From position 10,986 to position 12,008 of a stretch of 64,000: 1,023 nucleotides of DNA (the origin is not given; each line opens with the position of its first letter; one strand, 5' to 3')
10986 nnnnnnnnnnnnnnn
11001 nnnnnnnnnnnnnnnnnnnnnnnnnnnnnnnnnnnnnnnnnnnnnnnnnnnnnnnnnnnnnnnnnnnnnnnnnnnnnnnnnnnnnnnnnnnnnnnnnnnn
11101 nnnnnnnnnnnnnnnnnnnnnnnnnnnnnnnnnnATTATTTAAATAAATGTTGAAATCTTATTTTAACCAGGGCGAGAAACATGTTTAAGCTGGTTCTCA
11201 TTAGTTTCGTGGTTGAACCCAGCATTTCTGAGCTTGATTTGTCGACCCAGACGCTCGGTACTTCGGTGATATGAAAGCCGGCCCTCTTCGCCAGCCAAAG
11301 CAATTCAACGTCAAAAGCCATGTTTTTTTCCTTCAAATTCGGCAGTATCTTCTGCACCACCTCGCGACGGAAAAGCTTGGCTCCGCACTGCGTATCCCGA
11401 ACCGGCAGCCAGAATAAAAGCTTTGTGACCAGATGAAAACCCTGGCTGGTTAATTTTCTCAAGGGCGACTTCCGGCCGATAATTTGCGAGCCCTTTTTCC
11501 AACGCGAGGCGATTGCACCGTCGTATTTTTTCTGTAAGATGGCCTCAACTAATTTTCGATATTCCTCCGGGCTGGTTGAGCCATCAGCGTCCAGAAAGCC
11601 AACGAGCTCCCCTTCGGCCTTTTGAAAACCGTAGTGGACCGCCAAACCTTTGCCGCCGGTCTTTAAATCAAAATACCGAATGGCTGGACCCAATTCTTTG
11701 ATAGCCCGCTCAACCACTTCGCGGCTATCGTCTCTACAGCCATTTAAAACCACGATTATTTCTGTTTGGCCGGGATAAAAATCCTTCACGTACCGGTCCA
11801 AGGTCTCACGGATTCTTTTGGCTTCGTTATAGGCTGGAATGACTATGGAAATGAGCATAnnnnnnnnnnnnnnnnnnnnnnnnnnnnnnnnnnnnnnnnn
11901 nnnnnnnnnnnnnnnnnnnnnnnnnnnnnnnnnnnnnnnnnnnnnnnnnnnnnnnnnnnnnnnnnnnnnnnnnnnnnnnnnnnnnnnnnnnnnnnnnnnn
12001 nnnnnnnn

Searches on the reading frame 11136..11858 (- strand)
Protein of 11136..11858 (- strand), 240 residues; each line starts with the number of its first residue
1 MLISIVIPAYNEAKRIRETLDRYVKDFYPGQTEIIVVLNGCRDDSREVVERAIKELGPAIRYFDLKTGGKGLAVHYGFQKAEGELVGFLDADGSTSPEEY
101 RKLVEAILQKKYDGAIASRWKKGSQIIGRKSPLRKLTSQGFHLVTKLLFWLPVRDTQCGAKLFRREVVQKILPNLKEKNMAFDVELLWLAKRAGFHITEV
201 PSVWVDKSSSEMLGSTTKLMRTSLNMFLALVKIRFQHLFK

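Call 62: search_protein_families(library=pfam, proteins=[window:11136-11858:-], max_evalue=0.00001)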
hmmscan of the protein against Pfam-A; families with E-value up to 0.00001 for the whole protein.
window:11136-11858:- (240 aa): 3 families
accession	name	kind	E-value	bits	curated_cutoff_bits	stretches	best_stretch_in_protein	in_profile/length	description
PF00535.33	Glycos_transf_2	-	1.9e-29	103.2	23.3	1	4-171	1-167/168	Glycosyl transferase family 2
PF13641.12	Glyco_tranf_2_3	-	3.9e-16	60.2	27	1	3-220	3-224/230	Glycosyltransferase like family 2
PF10111.15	Glyco_tranf_2_2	-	2.2e-10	40.9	27.3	1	4-111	1-110/276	Glycosyltransferase like family 2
